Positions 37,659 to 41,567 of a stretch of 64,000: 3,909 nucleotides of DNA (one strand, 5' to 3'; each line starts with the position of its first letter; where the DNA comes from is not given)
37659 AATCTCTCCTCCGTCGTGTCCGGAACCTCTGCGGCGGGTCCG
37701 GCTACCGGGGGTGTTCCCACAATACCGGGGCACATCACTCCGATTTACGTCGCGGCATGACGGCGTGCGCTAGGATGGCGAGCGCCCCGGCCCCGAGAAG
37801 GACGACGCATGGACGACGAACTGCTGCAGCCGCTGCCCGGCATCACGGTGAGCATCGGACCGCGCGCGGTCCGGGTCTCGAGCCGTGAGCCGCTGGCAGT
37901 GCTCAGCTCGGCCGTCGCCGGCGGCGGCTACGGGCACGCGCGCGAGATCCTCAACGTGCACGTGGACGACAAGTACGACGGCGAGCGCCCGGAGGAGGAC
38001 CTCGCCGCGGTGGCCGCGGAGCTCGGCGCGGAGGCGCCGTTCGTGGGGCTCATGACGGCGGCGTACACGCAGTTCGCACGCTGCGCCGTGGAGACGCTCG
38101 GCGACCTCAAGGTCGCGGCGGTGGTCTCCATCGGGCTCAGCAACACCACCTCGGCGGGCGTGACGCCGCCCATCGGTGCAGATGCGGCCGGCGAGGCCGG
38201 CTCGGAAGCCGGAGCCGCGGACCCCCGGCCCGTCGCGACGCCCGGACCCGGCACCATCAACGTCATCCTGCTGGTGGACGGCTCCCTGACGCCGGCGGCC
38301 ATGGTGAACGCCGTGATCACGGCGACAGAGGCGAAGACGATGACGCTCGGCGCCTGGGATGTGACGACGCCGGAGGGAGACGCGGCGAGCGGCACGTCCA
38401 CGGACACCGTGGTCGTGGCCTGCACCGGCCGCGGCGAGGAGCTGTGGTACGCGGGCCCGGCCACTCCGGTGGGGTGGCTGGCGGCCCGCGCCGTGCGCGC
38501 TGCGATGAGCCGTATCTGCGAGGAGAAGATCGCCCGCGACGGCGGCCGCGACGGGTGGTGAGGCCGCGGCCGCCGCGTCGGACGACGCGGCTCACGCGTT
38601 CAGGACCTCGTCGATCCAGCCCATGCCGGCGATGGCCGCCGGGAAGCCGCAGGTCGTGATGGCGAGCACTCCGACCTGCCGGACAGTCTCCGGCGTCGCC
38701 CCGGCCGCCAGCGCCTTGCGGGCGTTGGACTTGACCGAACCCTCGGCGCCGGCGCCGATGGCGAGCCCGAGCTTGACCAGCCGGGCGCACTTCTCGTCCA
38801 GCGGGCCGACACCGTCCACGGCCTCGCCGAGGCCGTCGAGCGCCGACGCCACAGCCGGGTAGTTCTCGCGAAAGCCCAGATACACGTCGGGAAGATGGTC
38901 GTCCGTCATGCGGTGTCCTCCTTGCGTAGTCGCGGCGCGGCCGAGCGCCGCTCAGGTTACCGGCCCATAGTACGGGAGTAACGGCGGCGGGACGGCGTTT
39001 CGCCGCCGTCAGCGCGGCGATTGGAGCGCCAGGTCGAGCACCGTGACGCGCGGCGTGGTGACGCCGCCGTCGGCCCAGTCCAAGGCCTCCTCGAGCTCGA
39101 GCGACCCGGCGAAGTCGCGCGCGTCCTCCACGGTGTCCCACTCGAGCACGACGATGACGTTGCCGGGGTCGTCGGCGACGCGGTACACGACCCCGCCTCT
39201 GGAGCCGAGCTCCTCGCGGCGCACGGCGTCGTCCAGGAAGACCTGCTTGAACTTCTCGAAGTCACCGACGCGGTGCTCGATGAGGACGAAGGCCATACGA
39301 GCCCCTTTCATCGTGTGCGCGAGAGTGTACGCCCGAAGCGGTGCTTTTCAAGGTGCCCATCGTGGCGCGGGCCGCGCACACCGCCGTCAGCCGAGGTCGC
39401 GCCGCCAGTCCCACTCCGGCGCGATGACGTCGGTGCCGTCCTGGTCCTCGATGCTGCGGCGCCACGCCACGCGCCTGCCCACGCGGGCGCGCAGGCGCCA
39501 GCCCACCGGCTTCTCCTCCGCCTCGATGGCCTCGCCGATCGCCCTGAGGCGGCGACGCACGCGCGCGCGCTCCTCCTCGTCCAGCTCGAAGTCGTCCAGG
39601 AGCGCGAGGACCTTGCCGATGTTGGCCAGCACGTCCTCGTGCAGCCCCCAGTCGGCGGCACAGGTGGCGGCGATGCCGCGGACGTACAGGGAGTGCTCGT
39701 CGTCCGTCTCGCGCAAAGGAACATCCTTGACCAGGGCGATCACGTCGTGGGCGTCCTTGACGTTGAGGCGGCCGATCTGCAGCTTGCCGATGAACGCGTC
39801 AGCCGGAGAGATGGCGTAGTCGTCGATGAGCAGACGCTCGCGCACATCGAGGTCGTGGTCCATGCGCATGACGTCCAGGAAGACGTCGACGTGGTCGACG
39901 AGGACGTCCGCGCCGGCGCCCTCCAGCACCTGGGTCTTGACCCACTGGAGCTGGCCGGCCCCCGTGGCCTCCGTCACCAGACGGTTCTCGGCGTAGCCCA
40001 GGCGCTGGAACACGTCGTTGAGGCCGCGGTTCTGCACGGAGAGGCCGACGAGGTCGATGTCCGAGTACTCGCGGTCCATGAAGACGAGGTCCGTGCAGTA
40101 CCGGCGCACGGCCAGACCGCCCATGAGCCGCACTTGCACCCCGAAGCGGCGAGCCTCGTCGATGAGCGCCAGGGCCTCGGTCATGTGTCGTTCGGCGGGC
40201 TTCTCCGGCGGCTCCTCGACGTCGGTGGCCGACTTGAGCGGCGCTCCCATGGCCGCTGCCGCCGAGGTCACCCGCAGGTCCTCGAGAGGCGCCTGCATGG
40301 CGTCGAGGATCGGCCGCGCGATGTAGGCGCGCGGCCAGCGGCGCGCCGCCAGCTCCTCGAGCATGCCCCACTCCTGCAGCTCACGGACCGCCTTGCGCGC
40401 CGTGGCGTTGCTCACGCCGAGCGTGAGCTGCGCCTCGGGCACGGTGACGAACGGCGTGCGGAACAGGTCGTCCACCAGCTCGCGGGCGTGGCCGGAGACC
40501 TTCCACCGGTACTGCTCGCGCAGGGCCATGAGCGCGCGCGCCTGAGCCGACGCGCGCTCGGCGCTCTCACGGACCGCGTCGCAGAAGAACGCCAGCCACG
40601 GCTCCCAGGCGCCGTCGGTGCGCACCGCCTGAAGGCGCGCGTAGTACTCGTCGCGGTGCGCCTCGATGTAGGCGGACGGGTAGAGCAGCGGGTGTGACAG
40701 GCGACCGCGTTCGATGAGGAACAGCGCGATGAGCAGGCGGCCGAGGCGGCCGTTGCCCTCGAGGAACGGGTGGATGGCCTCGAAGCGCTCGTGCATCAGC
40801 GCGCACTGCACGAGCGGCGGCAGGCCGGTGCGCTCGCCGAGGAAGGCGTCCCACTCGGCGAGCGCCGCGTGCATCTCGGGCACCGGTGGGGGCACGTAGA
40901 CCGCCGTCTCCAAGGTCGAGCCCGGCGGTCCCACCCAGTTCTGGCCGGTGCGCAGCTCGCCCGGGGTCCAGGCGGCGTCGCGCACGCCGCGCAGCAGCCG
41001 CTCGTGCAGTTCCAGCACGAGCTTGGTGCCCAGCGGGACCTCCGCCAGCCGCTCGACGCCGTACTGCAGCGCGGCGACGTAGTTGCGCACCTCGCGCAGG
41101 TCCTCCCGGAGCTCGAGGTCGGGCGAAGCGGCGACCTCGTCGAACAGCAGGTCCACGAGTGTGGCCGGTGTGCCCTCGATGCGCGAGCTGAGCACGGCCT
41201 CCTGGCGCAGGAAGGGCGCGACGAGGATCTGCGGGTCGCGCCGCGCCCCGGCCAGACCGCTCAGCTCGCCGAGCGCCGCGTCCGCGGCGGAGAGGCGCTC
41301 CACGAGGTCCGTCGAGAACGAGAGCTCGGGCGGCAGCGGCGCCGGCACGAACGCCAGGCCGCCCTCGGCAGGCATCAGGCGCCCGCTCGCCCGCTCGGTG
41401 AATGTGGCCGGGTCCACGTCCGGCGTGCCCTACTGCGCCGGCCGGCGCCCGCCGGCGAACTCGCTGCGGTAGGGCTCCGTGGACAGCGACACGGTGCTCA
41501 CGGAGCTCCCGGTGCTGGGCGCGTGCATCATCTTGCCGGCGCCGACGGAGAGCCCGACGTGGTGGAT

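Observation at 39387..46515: Fic + nucleotidyltransferase fusion proteins, present as two paralogues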

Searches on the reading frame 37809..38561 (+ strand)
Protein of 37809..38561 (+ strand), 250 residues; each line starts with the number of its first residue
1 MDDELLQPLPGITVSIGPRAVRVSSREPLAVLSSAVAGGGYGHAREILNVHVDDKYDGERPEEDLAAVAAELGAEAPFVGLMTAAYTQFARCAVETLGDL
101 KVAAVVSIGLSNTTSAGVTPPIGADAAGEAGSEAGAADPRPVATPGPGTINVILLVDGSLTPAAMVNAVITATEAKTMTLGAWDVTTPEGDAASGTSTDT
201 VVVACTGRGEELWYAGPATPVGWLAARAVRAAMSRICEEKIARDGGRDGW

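Call 26: search_protein_families(library=pfam, proteins=[window:37809-38561:+], max_evalue=0.001)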
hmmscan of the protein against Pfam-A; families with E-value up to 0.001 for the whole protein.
window:37809-38561:+ (250 aa): 1 family
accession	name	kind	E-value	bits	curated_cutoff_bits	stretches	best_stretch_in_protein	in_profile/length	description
PF01955.23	CbiZ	-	7.5e-49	166.8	27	1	26-232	3-190/191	Adenosylcobinamide amidohydrolase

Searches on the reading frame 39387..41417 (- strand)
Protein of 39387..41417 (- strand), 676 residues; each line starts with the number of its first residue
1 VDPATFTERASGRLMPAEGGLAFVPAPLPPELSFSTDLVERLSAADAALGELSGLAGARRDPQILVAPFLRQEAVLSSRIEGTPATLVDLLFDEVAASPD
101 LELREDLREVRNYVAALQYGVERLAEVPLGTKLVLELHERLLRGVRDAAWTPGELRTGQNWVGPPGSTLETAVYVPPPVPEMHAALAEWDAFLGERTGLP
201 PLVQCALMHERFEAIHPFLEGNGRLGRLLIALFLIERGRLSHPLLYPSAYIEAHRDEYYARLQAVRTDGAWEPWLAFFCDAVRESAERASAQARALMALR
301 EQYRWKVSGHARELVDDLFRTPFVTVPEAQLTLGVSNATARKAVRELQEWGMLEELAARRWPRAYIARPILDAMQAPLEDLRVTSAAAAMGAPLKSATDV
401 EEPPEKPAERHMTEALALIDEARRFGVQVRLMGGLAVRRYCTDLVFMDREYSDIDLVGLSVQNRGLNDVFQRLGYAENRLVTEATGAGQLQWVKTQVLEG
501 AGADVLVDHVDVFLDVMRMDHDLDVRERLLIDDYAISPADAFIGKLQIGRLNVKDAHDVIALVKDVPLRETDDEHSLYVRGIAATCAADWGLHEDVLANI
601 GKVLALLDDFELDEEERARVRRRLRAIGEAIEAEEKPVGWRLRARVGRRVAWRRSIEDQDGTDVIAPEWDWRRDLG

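Call 3: search_protein_families(library=pfam, proteins=[window:39387-41417:-], max_evalue=1)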
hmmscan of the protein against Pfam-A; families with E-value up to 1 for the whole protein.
window:39387-41417:- (676 aa): 9 families
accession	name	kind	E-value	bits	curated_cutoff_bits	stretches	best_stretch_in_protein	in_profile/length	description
PF13784.11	Fic_N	-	1e-21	77.2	26.7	1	40-122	2-82/82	Fic/DOC family N-terminal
PF02661.23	Fic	-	1.1e-16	61.9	24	1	130-234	3-93/93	Fic/DOC family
PF07756.17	DUF1612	-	6.4e-05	23.6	30.1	1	184-269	11-96/127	Protein of unknown function (DUF1612)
PF08279.18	HTH_11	-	0.025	14.9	25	1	332-352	24-44/55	HTH domain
PF08220.18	HTH_DeoR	-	0.092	12.9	21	1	315-353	6-44/57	DeoR-like helix-turn-helix domain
PF00392.27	GntR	-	0.1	12.7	27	1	333-354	34-55/64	Bacterial regulatory proteins, gntR family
PF10735.14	DUF2526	-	0.17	12.7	25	1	588-626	11-50/77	Protein of unknown function (DUF2526)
PF21248.3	SoFic-like_C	-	0.17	12.6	27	1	311-358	18-65/76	Protein adenylyltransferase SoFic-like, C-terminal domain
PF11972.14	HTH_13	-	0.18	12.3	26.1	0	313-348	3-38/54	HTH DNA binding domain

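Call 4: search_protein_families(library=ncbifam, proteins=[window:39387-41417:-], max_evalue=1)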
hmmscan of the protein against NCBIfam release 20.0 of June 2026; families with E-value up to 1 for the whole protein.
window:39387-41417:- (676 aa): 5 families
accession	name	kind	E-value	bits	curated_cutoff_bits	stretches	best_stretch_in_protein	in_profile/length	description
NF046030.1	ProtAdlyltaseSoFic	equivalog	5.9e-48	163.6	550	1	27-370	12-351/361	protein adenylyltransferase Fic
TIGR02613.1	mob_myst_B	hypoth_equivalog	2.6e-05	24.2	124.4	1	130-267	50-175/186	mobile mystery protein B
NF010034.0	PRK13509.1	equivalog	0.051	12.9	244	1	312-355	8-51/251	HTH-type transcriptional regulator UlaR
NF040820.1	trans_reg_LrpA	equivalog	0.13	12.2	250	1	317-357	15-52/141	HTH-type transcriptional regulator LrpA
NF001399.0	PRK00283.1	subfamily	0.16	11.2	279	1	266-313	47-94/300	tyrosine recombinase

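Call 46: predict_structure(alignment_id=A2)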
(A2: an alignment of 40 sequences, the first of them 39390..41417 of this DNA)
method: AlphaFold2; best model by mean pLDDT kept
length: 676 residues; sequences in the alignment: 40
mean_pLDDT: 78.1   pTM: 0.55
mean pLDDT of the five models: 78.1, 75.5, 75.2, 72.5, 72.0
residues with pLDDT >= 90: 160; 70-90: 352; 50-70: 111; < 50: 53
segments of 3 or more residues with pLDDT < 50: 56-58, 359-361, 382-402, 660-676
pLDDT, mean of each block of 10 residues (from residue 1): 74 78 84 91 92 60 65 72 61 60 76 87 92 88 62 62 62 63 84 89 94 72 78 91 78 83 88 95 88 83 89 85 84 89 91 70 77 70 38 26 66 88 83 89 83 86 87 88 80 83 69 79 69 80 85 90 91 83 89 90 92 92 96 86 67 53 44 41
secondary structure, 60 per line:
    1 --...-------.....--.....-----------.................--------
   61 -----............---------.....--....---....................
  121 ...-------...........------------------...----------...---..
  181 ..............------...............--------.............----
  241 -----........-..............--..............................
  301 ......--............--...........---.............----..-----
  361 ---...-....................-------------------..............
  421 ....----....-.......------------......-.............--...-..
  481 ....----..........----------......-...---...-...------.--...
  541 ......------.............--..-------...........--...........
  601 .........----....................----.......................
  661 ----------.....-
elements in order (helices of 4 or more, strands of 3 or more residues): E13-17 E20-24 H36-52 H66-77 H87-91 H94-97 H101-123 H131-141 E160-162 E173-175 H179-194 H201-215 H224-236 H246-253 H255-268 H271-306 H309-320 E323-325 H326-333 H337-349 E364-366 H368-387 H407-424 E429-432 H434-440 E453-458 H460-472 E475-477 H479-484 E489-494 H495-498 E509-514 E516-518 E522-524 H538-546 H553-565 H579-587 H590-609 H614-633 H638-660 H671-675

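Call 62: fold_search(model_id=the predicted structure, library=pdb)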
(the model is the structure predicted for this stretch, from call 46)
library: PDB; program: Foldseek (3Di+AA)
matches with E <= 10: 1012; with E <= 0.001: 42
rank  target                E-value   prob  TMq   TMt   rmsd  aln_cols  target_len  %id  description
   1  7cb8_A                3.2e-16  1.00  0.46  0.75   4.5       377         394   25  Structure of a FIC-domain protein from Mycobacterium marinum in complex with CDP (released 2021-08-18)
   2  3eqx_A                1.7e-15  1.00  0.42  0.74   4.7       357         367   29  CRYSTAL STRUCTURE OF A FIC FAMILY PROTEIN (SO_4266) FROM SHEWANELLA ONEIDENSIS AT 1.6 A RESOLUTION (released 2008-10-14)
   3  7cb8_B                2.6e-15  1.00  0.46  0.75   4.4       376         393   24  Structure of a FIC-domain protein from Mycobacterium marinum in complex with CDP (released 2021-08-18)
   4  3zec_A                4.4e-15  1.00  0.41  0.72   5.0       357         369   28  Fic protein from SHEWANELLA ONEIDENSIS (E73G mutant) in complex with AMPPNP (released 2013-06-19)
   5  3zec_B                4.8e-15  1.00  0.42  0.73   4.9       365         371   27  Fic protein from SHEWANELLA ONEIDENSIS (E73G mutant) in complex with AMPPNP (released 2013-06-19)
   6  3zcn_A                5.9e-15  1.00  0.42  0.74   4.4       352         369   28  Fic protein from SHEWANELLA ONEIDENSIS in complex with ATP (released 2013-06-19)
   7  3eqx_B                1.4e-14  1.00  0.43  0.76   4.7       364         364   28  CRYSTAL STRUCTURE OF A FIC FAMILY PROTEIN (SO_4266) FROM SHEWANELLA ONEIDENSIS AT 1.6 A RESOLUTION (released 2008-10-14)
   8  7xux_A                2.9e-09  1.00  0.34  0.58   8.4       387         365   22  Crystal structure of a FIC domain containnig protein (released 2022-12-21)
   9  7xux_B                3.6e-09  1.00  0.32  0.55   8.8       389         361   22  Crystal structure of a FIC domain containnig protein (released 2022-12-21)
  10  4rgl                  9.0e-09  1.00  0.32  0.62   9.3       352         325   21  Crystal structure of a Fic family protein (Dde_2494) from Desulfovibrio desulfuricans G20 at 2.70 A resolution (released 2014-10-29)
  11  8cil_A                2.3e-08  1.00  0.32  0.56   9.2       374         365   21  Crystal structure of Coxiella burnetii Fic protein 2 (released 2023-11-15)
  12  8cil_B                3.6e-08  1.00  0.32  0.58   9.8       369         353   20  Crystal structure of Coxiella burnetii Fic protein 2 (released 2023-11-15)
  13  6i7h                  4.7e-06  1.00  0.28  0.53   4.6       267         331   20  Crystal structure of dimeric FICD mutant K256S (released 2019-09-25)
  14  6i7k                  5.3e-06  1.00  0.28  0.52   5.0       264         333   20  Crystal structure of monomeric FICD mutant L258D complexed with MgATP (released 2019-09-25)
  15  6i7l                  6.6e-06  1.00  0.28  0.52   5.0       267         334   20  Crystal structure of monomeric FICD mutant L258D complexed with MgAMP-PNP (released 2019-09-25)
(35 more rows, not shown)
